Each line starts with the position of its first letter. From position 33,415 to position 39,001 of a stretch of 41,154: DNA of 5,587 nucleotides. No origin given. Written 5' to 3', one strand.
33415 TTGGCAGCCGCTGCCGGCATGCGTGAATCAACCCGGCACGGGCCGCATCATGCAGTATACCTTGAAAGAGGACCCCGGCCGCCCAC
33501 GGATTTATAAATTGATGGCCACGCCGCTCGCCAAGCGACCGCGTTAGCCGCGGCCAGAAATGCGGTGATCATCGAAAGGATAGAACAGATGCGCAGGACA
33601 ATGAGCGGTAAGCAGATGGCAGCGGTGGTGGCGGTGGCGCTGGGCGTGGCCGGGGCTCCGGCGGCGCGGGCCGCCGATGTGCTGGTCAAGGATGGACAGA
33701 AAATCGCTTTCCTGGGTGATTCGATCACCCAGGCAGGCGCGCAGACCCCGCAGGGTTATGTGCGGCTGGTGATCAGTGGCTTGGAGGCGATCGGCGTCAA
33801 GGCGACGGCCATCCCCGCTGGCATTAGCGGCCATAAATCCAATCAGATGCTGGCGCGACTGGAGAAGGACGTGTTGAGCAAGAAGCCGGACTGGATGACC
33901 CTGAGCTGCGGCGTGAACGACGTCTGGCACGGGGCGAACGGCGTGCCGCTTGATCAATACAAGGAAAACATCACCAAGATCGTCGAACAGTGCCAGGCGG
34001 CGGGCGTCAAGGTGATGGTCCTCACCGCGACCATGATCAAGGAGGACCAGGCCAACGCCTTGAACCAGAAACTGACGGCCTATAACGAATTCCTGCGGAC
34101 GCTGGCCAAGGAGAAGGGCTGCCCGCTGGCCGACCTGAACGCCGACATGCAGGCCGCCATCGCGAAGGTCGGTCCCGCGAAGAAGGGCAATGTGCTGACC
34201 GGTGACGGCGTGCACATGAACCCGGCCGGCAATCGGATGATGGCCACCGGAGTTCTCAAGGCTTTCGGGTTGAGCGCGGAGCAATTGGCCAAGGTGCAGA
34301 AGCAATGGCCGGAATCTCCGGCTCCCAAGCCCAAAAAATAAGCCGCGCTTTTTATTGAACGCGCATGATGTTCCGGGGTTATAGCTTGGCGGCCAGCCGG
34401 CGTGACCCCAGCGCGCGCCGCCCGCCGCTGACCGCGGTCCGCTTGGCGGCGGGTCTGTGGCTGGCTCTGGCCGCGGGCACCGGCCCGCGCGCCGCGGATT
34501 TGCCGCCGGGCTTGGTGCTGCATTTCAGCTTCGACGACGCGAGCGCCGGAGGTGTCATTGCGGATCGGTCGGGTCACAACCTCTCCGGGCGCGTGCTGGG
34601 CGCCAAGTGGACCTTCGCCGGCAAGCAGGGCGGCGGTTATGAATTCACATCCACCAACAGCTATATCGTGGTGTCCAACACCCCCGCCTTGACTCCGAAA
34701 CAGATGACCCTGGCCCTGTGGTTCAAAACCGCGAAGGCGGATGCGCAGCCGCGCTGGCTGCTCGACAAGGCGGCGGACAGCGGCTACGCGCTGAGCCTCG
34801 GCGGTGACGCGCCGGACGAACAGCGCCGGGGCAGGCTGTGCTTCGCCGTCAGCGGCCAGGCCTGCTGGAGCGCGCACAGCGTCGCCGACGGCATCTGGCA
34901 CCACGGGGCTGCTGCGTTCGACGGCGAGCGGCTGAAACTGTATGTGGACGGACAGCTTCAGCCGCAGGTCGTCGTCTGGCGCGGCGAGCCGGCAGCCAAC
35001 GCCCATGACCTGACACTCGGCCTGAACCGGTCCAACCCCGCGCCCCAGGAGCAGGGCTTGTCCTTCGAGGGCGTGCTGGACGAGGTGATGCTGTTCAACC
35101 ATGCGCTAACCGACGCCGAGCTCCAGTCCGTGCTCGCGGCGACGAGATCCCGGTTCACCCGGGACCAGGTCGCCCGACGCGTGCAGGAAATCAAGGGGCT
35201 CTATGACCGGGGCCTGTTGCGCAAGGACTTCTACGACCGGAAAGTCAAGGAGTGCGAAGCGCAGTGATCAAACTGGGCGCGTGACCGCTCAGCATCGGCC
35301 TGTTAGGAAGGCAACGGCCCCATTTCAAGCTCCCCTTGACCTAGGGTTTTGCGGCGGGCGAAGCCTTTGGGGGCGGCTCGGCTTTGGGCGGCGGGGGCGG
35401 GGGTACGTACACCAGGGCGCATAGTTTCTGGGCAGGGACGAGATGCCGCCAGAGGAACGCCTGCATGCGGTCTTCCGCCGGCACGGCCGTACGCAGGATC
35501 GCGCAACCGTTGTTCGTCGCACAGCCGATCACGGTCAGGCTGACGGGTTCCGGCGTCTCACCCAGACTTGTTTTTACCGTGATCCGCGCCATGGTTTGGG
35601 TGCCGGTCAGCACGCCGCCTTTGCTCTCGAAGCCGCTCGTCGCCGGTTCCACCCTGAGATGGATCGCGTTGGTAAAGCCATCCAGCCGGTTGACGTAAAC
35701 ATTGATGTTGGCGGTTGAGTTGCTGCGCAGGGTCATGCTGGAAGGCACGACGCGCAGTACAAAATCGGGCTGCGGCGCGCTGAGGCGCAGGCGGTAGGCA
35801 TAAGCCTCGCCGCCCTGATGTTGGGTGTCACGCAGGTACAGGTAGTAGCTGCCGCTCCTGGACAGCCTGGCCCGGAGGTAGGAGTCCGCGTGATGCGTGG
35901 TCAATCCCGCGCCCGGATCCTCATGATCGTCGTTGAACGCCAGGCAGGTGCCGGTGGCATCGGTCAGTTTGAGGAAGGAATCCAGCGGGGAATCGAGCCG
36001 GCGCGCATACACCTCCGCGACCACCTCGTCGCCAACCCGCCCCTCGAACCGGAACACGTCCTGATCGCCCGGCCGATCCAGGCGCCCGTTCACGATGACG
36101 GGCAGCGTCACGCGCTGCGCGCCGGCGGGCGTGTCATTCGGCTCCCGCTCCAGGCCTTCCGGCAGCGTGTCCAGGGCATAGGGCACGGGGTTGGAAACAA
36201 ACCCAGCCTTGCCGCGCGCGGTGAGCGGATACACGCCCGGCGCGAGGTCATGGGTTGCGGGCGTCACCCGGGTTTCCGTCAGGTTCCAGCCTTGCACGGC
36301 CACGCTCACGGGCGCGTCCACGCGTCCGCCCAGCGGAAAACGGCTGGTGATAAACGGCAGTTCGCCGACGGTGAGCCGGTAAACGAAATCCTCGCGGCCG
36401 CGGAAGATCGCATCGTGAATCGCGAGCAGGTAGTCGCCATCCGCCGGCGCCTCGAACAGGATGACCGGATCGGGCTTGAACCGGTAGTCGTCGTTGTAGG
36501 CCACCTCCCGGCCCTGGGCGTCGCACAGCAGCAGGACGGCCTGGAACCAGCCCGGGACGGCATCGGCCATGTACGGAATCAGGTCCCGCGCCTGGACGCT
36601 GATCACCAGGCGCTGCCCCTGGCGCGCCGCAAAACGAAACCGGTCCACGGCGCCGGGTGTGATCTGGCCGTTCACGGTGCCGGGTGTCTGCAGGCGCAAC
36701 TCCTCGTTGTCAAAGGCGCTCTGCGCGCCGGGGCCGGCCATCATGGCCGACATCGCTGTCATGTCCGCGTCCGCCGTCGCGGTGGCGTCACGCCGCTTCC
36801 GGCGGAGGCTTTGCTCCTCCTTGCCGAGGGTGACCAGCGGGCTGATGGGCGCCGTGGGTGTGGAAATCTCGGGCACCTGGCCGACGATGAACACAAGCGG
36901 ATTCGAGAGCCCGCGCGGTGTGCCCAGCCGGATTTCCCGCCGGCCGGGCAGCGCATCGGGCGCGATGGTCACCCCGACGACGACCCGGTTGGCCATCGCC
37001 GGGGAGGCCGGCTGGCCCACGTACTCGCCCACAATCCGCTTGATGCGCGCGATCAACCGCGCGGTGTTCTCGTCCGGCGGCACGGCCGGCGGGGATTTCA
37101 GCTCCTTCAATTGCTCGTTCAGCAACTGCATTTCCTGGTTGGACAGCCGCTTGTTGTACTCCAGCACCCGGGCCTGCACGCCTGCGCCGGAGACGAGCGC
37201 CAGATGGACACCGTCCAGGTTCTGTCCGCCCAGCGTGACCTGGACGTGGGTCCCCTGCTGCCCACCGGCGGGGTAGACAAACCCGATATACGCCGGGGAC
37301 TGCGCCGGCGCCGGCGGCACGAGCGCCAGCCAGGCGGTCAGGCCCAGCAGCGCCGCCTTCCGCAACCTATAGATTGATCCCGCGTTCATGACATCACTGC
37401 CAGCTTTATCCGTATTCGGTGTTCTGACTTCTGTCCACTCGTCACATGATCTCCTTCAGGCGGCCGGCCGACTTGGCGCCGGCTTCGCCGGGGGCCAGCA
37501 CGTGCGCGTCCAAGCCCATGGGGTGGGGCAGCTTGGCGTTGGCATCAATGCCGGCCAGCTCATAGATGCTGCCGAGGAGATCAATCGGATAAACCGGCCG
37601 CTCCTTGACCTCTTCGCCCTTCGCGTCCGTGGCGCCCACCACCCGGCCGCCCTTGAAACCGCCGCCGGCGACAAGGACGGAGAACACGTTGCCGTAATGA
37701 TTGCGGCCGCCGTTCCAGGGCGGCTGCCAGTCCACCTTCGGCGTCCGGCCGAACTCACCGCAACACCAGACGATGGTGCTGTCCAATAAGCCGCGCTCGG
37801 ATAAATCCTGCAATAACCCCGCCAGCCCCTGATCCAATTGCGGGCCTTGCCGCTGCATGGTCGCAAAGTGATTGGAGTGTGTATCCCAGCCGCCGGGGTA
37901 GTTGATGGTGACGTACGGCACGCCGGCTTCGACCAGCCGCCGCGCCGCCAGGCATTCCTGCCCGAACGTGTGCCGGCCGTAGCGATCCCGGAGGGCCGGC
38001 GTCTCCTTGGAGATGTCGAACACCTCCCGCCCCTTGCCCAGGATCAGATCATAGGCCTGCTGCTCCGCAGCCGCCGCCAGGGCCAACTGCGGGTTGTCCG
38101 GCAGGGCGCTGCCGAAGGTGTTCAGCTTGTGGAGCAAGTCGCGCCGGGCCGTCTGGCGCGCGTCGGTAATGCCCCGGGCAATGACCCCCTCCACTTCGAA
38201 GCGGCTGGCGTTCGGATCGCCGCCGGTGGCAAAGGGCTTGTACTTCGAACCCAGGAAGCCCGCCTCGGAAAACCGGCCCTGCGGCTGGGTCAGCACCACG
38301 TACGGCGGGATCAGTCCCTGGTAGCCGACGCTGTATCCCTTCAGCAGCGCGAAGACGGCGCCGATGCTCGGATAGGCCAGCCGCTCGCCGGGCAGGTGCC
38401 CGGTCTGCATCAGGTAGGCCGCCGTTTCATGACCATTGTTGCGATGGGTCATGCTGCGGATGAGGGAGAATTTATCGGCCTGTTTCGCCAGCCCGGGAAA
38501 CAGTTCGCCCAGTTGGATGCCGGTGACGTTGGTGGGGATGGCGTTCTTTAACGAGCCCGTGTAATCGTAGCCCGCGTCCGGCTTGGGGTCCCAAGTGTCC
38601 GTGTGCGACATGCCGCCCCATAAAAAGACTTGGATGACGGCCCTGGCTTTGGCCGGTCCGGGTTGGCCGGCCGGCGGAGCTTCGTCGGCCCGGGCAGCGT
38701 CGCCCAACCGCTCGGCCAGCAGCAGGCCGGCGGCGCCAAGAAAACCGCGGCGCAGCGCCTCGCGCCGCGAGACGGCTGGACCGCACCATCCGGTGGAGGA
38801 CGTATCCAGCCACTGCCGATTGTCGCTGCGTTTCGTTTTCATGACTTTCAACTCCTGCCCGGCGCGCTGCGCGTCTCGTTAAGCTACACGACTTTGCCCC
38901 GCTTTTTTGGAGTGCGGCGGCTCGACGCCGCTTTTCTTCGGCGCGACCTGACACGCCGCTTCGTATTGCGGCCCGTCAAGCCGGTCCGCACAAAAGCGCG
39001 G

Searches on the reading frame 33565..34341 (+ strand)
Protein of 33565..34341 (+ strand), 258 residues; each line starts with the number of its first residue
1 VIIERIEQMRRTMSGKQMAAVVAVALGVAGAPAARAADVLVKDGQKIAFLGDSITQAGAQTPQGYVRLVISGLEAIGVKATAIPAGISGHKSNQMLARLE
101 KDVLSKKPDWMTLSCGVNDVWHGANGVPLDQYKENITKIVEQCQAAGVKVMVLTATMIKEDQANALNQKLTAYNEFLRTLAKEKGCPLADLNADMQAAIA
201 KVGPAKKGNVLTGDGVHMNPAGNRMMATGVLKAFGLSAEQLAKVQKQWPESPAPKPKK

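Call 9: search_protein_families(library=pfam, proteins=[window:33565-34341:+], max_evalue=0.001)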
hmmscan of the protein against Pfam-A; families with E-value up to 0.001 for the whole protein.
window:33565-34341:+ (258 aa): 4 families
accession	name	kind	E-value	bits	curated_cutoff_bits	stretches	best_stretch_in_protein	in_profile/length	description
PF13472.12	Lipase_GDSL_2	-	4.8e-28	99.3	32.9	1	49-224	1-177/178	GDSL-like Lipase/Acylhydrolase family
PF00657.28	Lipase_GDSL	-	3.7e-16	60.3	23.6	1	47-227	1-205/208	GDSL-like Lipase/Acylhydrolase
PF04311.20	DUF459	-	2.4e-10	40.5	27.2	1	46-232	1-196/197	Protein of unknown function (DUF459)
PF25182.1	NonGDSL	-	0.0004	20.2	80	1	82-189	69-170/220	Non-GDSL lipase-like family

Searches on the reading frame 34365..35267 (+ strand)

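Call 9: search_protein_families(library=pfam, proteins=[window:34365-35267:+], max_evalue=0.001)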
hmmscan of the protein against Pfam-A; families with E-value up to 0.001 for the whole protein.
window:34365-35267:+ (300 aa): 1 family
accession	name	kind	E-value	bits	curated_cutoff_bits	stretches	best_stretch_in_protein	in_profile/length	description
PF13385.13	Laminin_G_3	-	5.4e-21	75.7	27.6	1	96-253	2-150/151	Concanavalin A-like lectin/glucanases superfamily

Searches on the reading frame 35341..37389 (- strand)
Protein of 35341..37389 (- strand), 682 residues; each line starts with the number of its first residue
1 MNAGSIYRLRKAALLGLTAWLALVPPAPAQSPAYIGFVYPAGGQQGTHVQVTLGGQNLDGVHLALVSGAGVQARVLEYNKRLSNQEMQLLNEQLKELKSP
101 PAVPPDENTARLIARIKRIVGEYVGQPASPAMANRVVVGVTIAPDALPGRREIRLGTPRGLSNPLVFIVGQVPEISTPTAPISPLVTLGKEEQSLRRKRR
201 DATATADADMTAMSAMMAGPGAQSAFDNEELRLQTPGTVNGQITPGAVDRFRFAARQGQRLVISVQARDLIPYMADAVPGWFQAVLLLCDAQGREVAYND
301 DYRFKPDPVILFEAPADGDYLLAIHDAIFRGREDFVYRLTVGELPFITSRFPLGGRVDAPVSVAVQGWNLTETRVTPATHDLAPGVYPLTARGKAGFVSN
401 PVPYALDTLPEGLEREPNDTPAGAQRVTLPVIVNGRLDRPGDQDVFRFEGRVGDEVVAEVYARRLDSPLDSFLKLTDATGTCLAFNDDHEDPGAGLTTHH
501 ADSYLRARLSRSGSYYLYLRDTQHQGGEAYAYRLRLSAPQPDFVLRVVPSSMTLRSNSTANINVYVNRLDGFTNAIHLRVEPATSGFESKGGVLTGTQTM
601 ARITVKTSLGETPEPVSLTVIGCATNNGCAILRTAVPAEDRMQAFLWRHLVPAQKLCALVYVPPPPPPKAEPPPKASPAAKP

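Call 9: search_protein_families(library=pfam, proteins=[window:35341-37389:-], max_evalue=0.001)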
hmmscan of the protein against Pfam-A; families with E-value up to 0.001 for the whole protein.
window:35341-37389:- (682 aa): 1 family
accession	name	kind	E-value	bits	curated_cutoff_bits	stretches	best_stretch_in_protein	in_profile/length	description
PF04151.21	PPC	-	2.1e-05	25.7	25.9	0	248-324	2-68/70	Bacterial pre-peptidase C-terminal domain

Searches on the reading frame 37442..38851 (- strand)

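Call 9: search_protein_families(library=pfam, proteins=[window:37442-38851:-], max_evalue=0.001)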
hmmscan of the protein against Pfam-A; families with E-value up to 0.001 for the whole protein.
window:37442-38851:- (469 aa): 1 family
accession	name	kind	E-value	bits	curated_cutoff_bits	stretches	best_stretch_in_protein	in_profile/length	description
PF07394.17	DUF1501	-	5.4e-95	319.3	27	1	69-451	1-379/390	Protein of unknown function (DUF1501)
